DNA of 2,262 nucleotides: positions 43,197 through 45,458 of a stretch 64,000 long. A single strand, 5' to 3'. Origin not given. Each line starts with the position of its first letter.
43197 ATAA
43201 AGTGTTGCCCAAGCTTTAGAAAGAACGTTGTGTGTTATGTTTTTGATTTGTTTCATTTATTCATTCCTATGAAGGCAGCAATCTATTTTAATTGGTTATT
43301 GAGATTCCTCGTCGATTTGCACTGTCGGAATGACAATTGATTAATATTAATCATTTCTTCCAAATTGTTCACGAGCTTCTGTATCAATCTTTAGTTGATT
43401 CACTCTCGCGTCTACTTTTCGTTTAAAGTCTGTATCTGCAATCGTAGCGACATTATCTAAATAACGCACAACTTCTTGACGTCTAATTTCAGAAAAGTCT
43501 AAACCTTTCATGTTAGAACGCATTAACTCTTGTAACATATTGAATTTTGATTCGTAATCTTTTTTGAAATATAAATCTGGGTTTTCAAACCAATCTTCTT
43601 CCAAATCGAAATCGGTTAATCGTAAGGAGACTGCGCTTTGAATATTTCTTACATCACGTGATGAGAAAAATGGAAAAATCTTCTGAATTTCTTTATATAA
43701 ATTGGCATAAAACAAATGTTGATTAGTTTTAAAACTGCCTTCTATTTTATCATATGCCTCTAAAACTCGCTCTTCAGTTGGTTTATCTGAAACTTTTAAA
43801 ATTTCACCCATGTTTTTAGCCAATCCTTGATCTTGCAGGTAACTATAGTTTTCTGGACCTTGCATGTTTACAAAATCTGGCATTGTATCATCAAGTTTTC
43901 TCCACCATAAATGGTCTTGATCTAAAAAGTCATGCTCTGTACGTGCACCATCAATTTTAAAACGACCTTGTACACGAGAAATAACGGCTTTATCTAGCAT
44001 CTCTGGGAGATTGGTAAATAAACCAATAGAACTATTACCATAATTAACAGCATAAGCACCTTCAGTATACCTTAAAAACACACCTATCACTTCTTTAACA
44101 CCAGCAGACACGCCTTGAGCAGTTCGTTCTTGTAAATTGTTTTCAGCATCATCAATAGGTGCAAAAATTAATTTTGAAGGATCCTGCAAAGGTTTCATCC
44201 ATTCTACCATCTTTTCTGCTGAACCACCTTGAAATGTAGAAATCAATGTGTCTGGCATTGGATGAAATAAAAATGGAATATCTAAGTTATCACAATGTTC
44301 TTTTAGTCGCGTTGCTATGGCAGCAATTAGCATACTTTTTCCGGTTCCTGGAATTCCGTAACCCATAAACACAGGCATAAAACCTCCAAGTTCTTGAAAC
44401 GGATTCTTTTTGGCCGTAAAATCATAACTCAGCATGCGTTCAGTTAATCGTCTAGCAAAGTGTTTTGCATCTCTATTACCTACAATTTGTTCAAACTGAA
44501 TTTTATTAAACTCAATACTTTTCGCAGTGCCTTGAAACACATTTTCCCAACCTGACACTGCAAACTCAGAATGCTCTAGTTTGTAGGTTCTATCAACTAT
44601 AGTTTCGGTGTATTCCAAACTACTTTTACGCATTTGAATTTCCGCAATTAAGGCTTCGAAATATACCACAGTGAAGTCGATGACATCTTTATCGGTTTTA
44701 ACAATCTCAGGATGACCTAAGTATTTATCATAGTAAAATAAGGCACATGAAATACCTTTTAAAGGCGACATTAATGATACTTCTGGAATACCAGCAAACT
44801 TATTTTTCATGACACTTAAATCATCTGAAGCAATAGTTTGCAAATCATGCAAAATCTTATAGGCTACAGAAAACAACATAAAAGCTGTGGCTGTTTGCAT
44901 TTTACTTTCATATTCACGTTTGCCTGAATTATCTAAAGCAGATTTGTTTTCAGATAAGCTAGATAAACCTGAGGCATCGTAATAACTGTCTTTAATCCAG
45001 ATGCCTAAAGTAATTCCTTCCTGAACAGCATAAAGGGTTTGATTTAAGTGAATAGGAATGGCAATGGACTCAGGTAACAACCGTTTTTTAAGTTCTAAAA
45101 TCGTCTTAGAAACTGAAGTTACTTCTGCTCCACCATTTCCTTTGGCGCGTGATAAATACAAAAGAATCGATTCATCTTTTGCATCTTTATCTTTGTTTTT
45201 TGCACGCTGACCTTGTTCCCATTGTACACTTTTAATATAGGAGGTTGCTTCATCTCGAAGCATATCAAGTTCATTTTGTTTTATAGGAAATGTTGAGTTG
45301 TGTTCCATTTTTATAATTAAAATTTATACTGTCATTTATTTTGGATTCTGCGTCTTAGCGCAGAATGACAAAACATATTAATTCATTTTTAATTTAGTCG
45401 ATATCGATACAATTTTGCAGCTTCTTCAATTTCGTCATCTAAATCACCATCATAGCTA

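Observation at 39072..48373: Eight-gene minus-strand cluster of mostly unrecognisable proteins around an AAA+ ATPase: candidate undescribed envelope-associated system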

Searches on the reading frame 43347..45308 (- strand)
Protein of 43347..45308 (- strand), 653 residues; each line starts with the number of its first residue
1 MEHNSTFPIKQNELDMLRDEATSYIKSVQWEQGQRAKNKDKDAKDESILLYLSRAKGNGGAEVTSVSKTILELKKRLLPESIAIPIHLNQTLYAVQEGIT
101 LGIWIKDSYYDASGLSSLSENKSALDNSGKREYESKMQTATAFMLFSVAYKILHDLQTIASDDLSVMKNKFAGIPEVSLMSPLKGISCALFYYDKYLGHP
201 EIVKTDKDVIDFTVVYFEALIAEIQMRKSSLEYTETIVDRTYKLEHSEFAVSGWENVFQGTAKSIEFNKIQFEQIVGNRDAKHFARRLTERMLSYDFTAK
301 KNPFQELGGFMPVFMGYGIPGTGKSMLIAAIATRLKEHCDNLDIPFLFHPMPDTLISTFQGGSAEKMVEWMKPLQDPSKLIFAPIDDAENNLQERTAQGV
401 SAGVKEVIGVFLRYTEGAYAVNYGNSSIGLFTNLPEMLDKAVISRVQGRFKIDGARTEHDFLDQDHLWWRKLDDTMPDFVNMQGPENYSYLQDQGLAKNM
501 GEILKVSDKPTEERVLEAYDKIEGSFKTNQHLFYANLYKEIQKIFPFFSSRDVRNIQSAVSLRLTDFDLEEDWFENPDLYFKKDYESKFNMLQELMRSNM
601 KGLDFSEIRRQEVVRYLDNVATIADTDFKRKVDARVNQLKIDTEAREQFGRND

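Call 3: search_protein_families(library=pfam, proteins=[window:43347-45308:-], max_evalue=0.1)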
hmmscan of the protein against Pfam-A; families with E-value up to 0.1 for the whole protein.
window:43347-45308:- (653 aa): 4 families
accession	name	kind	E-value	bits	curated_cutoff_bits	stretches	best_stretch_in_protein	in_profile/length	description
PF00004.35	AAA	-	1.2e-08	35.9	21.2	1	317-452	4-129/131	ATPase family associated with various cellular activities (AAA)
PF24883.2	NPHP3_N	-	0.0058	17.3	24.8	1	313-343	24-54/164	Nephrocystin 3, N-terminal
PF05729.18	NACHT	-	0.061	13.6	26.7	0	318-349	7-39/167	NACHT domain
PF13191.12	AAA_16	-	0.092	13.7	32.6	0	317-346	30-66/167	AAA ATPase domain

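Call 4: search_protein_families(library=padloc, proteins=[window:43347-45308:-], max_evalue=0.1)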
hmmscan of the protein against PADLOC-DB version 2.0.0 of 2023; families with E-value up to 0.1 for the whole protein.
window:43347-45308:- (653 aa): 3 families
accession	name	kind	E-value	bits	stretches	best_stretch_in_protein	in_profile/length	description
PDLC04232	IetA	-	4.8e-05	20.9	1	317-462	122-255/330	-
PDLC02196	IetA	-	0.0024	15.4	1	314-364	125-167/374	-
PDLC02195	IetA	-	0.01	13.2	1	315-365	141-183/395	-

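Call 5: search_protein_families(library=ncbifam, proteins=[window:43347-45308:-], max_evalue=0.1)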
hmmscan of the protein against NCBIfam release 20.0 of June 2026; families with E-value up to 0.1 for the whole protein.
window:43347-45308:- (653 aa): 4 families
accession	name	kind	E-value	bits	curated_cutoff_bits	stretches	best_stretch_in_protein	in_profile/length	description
NF041006.2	cell_div_CdvC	equivalog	0.0026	16.7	650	1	266-343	96-166/370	cell division protein CdvC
NF005992.0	PRK08116.1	subfamily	0.0053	15.9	189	1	315-382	118-184/269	hypothetical protein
NF042959.1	IteA_antiphage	equivalog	0.013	14.7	510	1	312-363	126-169/367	anti-phage ATPase IteA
TIGR01241.2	FtsH_fam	equivalog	0.017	13.9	600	1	267-332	156-216/598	ATP-dependent zinc metalloprotease FtsH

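Call 7: find_homologous_proteins(query=window:43347-45308:-)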
Query window:43347-45308:- (653 aa): 1778 proteins with E <= 0.001 among 8000 candidates; the best 120 are listed.
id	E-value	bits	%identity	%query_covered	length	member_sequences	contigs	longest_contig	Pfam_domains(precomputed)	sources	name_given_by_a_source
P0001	0.0e+0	1477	100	100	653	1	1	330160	PF00004.36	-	-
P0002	0.0e+0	1474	100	100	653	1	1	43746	PF00004.36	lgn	-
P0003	0.0e+0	1442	97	100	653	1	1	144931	PF00004.36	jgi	-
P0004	0.0e+0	1441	97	100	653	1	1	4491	PF00004.36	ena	-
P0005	0.0e+0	1439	97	100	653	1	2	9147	PF00004.36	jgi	jgi:hypothetical protein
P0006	0.0e+0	1439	97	100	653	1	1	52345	PF00004.36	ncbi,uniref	ncbi:AAA family ATPase [Psychroserpens sp.]|uniref:AAA family ATPase n=1 Tax=Psychroserpens sp. TaxI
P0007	0.0e+0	1438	97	100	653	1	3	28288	PF00004.36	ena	-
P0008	0.0e+0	1438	97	100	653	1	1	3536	PF00004.36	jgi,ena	-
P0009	0.0e+0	1435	97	100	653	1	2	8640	PF00004.36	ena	-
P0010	0.0e+0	1431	97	100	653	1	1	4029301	PF00004.36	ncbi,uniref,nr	ncbi:AAA family ATPase [Psychroserpens ponticola]|uniref:AAA family ATPase n=1 Tax=Psychroserpens po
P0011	0.0e+0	1431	96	100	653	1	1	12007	PF00004.36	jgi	jgi:hypothetical protein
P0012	0.0e+0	1430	96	100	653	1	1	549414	PF00004.36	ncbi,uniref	ncbi:AAA family ATPase [Psychroserpens mesophilus]|uniref:AAA family ATPase n=1 Tax=Psychroserpens m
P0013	0.0e+0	1428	96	100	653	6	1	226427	PF00004.36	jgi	-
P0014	0.0e+0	1428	96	100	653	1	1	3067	PF00004.36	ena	-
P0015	0.0e+0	1428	96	100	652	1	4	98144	PF00004.36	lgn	-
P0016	0.0e+0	1427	96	100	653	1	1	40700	PF00004.36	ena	-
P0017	0.0e+0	1427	96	100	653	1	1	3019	PF00004.36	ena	-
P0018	0.0e+0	1424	95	100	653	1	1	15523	PF00004.36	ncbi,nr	ncbi:MAG: AAA family ATPase [Algicola sp.]|nr:AAA family ATPase [Algicola sp.]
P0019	0.0e+0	1424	95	100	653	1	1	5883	PF00004.36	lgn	-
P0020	0.0e+0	1423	95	100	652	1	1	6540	PF00004.36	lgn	-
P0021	0.0e+0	1422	96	100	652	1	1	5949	PF00004.36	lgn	-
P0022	0.0e+0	1419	95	100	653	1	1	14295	PF00004.36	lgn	-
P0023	0.0e+0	1419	94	100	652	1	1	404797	PF00004.36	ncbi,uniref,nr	ncbi:AAA family ATPase [uncultured Psychroserpens sp.]|uniref:AAA family ATPase n=1 Tax=uncultured P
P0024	0.0e+0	1415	95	100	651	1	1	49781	PF00004.36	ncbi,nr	ncbi:MAG: AAA family ATPase [Algicola sp.]|nr:AAA family ATPase [Algicola sp.]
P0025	0.0e+0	1413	95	100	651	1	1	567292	PF00004.36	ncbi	ncbi:AAA family ATPase [Psychroserpens sp. BH13MA-6]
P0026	0.0e+0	1412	94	100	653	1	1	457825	PF00004.36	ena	-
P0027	0.0e+0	1412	94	100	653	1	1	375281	PF00004.36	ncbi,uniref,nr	ncbi:AAA family ATPase [Psychroserpens sp. SPM9]|uniref:AAA family ATPase n=1 Tax=Psychroserpens sp.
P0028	0.0e+0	1412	94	100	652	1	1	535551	PF00004.36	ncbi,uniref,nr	ncbi:AAA family ATPase [uncultured Psychroserpens sp.]|uniref:AAA family ATPase n=1 Tax=uncultured P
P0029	0.0e+0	1411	95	100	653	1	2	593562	PF00004.36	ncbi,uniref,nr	ncbi:AAA family ATPase [Psychroserpens algicola]|uniref:AAA family ATPase n=1 Tax=Psychroserpens alg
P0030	0.0e+0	1410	94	100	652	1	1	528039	PF00004.36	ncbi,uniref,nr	ncbi:AAA family ATPase [uncultured Psychroserpens sp.]|uniref:AAA family ATPase n=1 Tax=uncultured P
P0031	0.0e+0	1407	94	100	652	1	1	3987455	PF00004.36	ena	-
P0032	0.0e+0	1406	94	100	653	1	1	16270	PF00004.36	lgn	-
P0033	0.0e+0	1404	93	100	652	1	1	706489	PF00004.36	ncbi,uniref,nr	ncbi:AAA family ATPase [Psychroserpens luteolus]|uniref:AAA family ATPase n=1 Tax=Psychroserpens lut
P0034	0.0e+0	1403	94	100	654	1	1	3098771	PF00004.36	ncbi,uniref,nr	ncbi:ATPase family associated with various cellular activities (AAA) [Formosa sp. Hel1_31_208]|unire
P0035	0.0e+0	1402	97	98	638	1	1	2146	PF00004.36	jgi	jgi:hypothetical protein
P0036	0.0e+0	1401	94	100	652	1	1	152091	PF00004.36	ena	-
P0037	0.0e+0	1400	94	100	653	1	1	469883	PF00004.36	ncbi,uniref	ncbi:MAG: AAA family ATPase [Psychroserpens sp.]|uniref:AAA family ATPase n=1 Tax=Psychroserpens sp.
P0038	0.0e+0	1399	93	100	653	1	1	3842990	PF00004.36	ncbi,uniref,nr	ncbi:AAA family ATPase [Psychroserpens sp. Hel_I_66]|uniref:AAA family ATPase n=1 Tax=Psychroserpens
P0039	0.0e+0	1399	94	100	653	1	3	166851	PF00004.36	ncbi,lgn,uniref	ncbi:AAA family ATPase [Psychroserpens sp. AS72]|uniref:AAA family ATPase n=1 Tax=Psychroserpens sp.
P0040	0.0e+0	1398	93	100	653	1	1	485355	PF00004.36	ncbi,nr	nr:AAA family ATPase [uncultured Psychroserpens sp.]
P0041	0.0e+0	1398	94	100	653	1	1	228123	PF00004.36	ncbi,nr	nr:AAA family ATPase [uncultured Psychroserpens sp.]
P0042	0.0e+0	1393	93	100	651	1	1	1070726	PF00004.36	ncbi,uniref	ncbi:AAA family ATPase [Psychroserpens sp. S379A]|uniref:AAA family ATPase n=1 Tax=Psychroserpens sp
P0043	0.0e+0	1392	93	100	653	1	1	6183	PF00004.36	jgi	-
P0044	0.0e+0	1392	93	100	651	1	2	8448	PF00004.36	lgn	-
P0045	0.0e+0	1392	93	100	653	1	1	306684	PF00004.36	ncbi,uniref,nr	ncbi:AAA family ATPase [uncultured Psychroserpens sp.]|uniref:AAA family ATPase n=1 Tax=uncultured P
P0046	0.0e+0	1391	93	100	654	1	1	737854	PF00004.36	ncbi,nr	nr:AAA family ATPase [uncultured Psychroserpens sp.]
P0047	0.0e+0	1391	92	100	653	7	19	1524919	PF00004.36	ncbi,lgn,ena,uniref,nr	ncbi:AAA family ATPase [Psychroserpens sp.]|uniref:AAA family ATPase n=1 Tax=Psychroserpens sp. TaxI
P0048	0.0e+0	1389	93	100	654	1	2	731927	PF00004.36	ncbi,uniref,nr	ncbi:AAA family ATPase [Psychroserpens luteus]|uniref:AAA family ATPase n=1 Tax=Psychroserpens luteu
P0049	0.0e+0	1389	93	100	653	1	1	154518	PF00004.36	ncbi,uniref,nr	ncbi:AAA family ATPase [Psychroserpens damuponensis]|uniref:AAA family ATPase n=1 Tax=Psychroserpens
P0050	0.0e+0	1388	92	100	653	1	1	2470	PF00004.36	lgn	-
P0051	0.0e+0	1388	92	100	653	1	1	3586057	PF00004.36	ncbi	ncbi:AAA family ATPase [Psychroserpens sp. MEBiC05023]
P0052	0.0e+0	1387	93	100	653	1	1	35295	PF00004.36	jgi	jgi:hypothetical protein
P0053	0.0e+0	1385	92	100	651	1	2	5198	PF00004.36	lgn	-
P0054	0.0e+0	1384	92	100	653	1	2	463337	PF00004.36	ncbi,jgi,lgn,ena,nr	ncbi:hypothetical protein A9Q86_08870 [Flavobacteriales bacterium 33_180_T64]|nr:hypothetical protei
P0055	0.0e+0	1384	92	100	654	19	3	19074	PF00004.36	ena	-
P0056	0.0e+0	1383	92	100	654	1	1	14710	PF00004.36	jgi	-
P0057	0.0e+0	1383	92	100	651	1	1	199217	PF00004.36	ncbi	-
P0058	0.0e+0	1382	92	100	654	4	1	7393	PF00004.36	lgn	-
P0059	0.0e+0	1382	93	99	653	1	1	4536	PF00004.36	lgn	-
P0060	0.0e+0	1380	92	100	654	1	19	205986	PF00004.36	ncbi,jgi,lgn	ncbi:MAG: hypothetical protein ACJA1H_002592 [Glaciecola sp.]|jgi:hypothetical protein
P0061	0.0e+0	1380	92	100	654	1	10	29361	PF00004.36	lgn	-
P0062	0.0e+0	1374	92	100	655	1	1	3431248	PF00004.36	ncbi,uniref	ncbi:AAA family ATPase [Pontimicrobium sp. SW4]|uniref:AAA family ATPase n=1 Tax=Pontimicrobium sp. 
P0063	0.0e+0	1371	91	100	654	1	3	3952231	PF00004.36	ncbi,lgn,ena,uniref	ncbi:MAG: AAA family ATPase [Psychroserpens sp.]|uniref:AAA family ATPase n=1 Tax=Psychroserpens sp.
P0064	0.0e+0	1368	91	100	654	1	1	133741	PF00004.36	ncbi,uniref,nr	ncbi:AAA family ATPase [Psychroserpens burtonensis]|uniref:AAA family ATPase n=1 Tax=Psychroserpens 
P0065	0.0e+0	1368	91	100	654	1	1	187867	PF00004.36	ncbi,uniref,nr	ncbi:AAA family ATPase [Psychroserpens burtonensis]|uniref:AAA family ATPase n=1 Tax=Psychroserpens 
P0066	0.0e+0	1368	91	100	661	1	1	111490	PF00004.36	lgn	-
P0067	0.0e+0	1367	91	100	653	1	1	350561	PF00004.36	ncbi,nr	ncbi:AAA family ATPase [Flavobacteriaceae bacterium S0862]|nr:AAA family ATPase [Flavobacteriaceae b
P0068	0.0e+0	1365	91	100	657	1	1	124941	PF00004.36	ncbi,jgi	ncbi:MAG: hypothetical protein ACI83H_000311 [Glaciecola sp.]|jgi:hypothetical protein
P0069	0.0e+0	1364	92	99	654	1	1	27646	PF00004.36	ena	-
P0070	0.0e+0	1364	92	99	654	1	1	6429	PF00004.36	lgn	-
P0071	0.0e+0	1363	92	100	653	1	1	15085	PF00004.36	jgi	-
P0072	0.0e+0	1361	91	99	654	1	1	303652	PF00004.36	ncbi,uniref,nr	ncbi:AAA family ATPase [Pontimicrobium aquaticum]|uniref:AAA family ATPase n=1 Tax=Pontimicrobium aq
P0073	0.0e+0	1359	91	99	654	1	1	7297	PF00004.36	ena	-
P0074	0.0e+0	1359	91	100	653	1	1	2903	PF00004.36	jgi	jgi:hypothetical protein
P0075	0.0e+0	1359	91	100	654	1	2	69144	PF00004.36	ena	-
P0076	0.0e+0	1358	91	100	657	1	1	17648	PF00004.36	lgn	-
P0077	0.0e+0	1357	91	100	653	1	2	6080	PF00004.36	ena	-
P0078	0.0e+0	1356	91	99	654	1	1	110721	PF00004.36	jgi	jgi:hypothetical protein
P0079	0.0e+0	1356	91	100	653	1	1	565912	PF00004.36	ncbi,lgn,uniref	ncbi:AAA family ATPase [Lacinutrix iliipiscaria]|uniref:AAA family ATPase n=1 Tax=Lacinutrix iliipis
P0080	0.0e+0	1355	91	100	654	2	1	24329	PF00004.36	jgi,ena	-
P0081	0.0e+0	1354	91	99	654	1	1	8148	PF00004.36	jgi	-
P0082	0.0e+0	1353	91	99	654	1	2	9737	PF00004.36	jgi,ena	-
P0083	0.0e+0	1353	90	100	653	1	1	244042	PF00004.36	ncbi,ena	-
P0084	0.0e+0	1353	91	100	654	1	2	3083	PF00004.36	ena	-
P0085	0.0e+0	1352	91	100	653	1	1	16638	PF00004.36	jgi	-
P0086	0.0e+0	1352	91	99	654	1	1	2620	PF00004.36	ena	-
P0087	0.0e+0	1350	90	100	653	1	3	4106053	PF00004.36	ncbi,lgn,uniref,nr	ncbi:AAA family ATPase [Sediminibacter sp. Hel_I_10]|uniref:AAA family ATPase n=1 Tax=Sediminibacter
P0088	0.0e+0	1350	91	100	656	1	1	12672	PF00004.36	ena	-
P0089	0.0e+0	1350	91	100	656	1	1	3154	PF00004.36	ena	-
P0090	0.0e+0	1349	91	99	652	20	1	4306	PF00004.36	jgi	-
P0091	0.0e+0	1348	89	100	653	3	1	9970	PF00004.36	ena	-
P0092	0.0e+0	1346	90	100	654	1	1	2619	PF00004.36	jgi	-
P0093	0.0e+0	1343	90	99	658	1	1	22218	PF00004.36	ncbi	-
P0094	0.0e+0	1342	90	100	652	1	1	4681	PF00004.36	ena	-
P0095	0.0e+0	1341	89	100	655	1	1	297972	PF00004.36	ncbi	ncbi:MAG: AAA family ATPase [Flavobacteriaceae bacterium]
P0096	0.0e+0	1341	90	99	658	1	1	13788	PF00004.36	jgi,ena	-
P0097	0.0e+0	1340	90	100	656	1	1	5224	PF00004.36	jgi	-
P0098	0.0e+0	1339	89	100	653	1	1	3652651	PF00004.36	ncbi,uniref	ncbi:ATP-binding protein [Seonamhaeicola sp. MEBiC1930]|uniref:AAA family ATPase n=1 Tax=Seonamhaeic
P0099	0.0e+0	1338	89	100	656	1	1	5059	PF00004.36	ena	-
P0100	0.0e+0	1338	90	99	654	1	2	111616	PF00004.36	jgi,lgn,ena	-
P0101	0.0e+0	1337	90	99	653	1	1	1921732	PF00004.36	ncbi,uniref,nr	ncbi:AAA family ATPase [Seonamhaeicola maritimus]|uniref:AAA family ATPase n=1 Tax=Seonamhaeicola ma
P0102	0.0e+0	1336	90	100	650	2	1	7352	PF00004.36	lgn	-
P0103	0.0e+0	1335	89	100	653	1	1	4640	PF00004.36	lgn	-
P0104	0.0e+0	1335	89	100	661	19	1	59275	PF00004.36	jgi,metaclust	metaclust:\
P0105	0.0e+0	1335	90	99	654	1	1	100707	PF00004.36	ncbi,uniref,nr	ncbi:AAA family ATPase [Flavivirga sp. 57AJ16]|uniref:AAA family ATPase n=1 Tax=Flavivirga sp. 57AJ1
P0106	0.0e+0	1335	89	100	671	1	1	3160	PF00004.36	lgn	-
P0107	0.0e+0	1334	90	99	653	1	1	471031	PF00004.36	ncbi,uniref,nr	ncbi:AAA family ATPase [Seonamhaeicola maritimus]|uniref:AAA family ATPase n=1 Tax=Seonamhaeicola ma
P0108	0.0e+0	1334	89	100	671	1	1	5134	PF00004.36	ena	-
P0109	0.0e+0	1333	89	100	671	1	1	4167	PF00004.36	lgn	-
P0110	0.0e+0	1333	89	100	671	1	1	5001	PF00004.36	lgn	-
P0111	0.0e+0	1333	89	100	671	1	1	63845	PF00004.36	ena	-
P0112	0.0e+0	1333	89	100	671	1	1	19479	PF00004.36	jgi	-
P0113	0.0e+0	1333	89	100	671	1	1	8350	PF00004.36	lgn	-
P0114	0.0e+0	1332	89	100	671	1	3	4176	PF00004.36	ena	-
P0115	0.0e+0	1332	89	100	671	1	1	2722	PF00004.36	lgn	-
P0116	0.0e+0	1332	89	100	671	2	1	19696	PF00004.36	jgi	-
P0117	0.0e+0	1332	88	99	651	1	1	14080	PF00004.36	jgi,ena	-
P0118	0.0e+0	1331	88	100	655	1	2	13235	PF00004.36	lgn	-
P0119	0.0e+0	1331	89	100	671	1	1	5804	PF00004.36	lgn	-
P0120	0.0e+0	1331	89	100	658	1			PF00004.36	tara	tara:strand:+ start:4492 stop:6468 length:1977 start_codon:yes stop_codon:yes gene_type:complete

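Call 9: search_solved_structures(query=window:43347-45308:-, max_evalue=0.01, show_alignments=2)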
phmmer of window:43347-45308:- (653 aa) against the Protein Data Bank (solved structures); distinct sequences matched with E-value up to 0.01: 10.
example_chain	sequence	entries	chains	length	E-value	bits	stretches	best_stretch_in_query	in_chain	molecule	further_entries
5vc7_A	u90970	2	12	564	0.00014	23.6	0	265-450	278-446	VCP-like ATPase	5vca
2zam_A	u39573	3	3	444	0.00023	22.9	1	255-452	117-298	Vacuolar protein sorting-associating protein 4B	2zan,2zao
5g4g_A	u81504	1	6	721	0.00033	22.4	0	265-450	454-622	VCP-LIKE ATPASE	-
5g4f_A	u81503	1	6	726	0.00033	22.4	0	265-450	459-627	VCP-LIKE ATPASE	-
1xwi_A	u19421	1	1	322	0.00048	21.9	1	273-452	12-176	SKD1 protein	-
7l9x_A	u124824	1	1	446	0.0006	21.6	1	264-452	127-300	Vacuolar protein sorting-associated protein 4B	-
5ubv_A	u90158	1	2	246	0.0049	18.6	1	295-450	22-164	ATPase domain of i-AAA protease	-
6ef2_L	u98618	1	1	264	0.0069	18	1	301-444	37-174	26S proteasome subunit RPT4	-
6ef0_L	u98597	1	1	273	0.0072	18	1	301-444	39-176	26S proteasome subunit RPT4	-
6ef1_L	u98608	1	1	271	0.0074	18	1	301-444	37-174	26S proteasome subunit RPT4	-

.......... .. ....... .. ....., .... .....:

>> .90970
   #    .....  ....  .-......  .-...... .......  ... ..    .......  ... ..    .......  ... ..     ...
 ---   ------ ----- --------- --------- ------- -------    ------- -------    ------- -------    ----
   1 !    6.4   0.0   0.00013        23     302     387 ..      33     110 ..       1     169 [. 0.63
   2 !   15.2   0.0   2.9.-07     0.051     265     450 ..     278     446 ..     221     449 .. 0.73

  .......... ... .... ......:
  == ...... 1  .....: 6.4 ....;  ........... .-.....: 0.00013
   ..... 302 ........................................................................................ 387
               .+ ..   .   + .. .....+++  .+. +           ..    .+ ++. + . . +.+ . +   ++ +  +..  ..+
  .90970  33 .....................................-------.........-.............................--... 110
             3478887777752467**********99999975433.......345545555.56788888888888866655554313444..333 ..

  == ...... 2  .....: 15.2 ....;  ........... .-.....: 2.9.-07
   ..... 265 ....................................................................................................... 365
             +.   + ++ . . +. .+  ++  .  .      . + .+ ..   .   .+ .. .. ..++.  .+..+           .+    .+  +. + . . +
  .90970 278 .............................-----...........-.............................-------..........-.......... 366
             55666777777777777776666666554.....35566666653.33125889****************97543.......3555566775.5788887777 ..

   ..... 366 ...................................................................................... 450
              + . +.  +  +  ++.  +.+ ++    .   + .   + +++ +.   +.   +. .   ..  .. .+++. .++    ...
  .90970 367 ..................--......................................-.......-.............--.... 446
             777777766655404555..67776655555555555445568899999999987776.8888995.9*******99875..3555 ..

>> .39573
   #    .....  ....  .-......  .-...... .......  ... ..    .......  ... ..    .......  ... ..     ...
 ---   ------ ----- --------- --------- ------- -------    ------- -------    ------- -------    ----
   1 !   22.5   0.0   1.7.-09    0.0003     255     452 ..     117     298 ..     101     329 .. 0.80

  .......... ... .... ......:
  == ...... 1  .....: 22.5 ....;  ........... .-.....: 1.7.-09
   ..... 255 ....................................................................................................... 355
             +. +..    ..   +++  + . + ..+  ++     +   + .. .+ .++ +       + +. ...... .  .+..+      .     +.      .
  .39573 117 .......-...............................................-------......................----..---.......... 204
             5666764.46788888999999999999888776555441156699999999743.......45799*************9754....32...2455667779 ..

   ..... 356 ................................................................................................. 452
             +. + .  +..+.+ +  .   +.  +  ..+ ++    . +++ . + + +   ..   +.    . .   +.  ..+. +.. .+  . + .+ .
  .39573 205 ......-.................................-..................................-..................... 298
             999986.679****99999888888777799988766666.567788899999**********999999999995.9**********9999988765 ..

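Call 17: search_protein_families(library=phrogs, proteins=[window:43347-45308:-], max_evalue=0.01)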
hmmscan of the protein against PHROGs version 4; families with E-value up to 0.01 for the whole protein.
window:43347-45308:- (653 aa): 4 families
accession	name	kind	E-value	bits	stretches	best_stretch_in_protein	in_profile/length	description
phrog_3757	-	unknown function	1.9e-05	25.3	1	317-453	132-254/367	-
phrog_7485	-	unknown function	0.00046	20.3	1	296-396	211-296/430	-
phrog_50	-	DNA, RNA and nucleotide metabolism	0.00047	20.3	1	266-376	338-433/570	DnaC-like helicase loader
phrog_170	-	other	0.0013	19.2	1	311-389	90-168/323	PhoH-like phosphate starvation-inducible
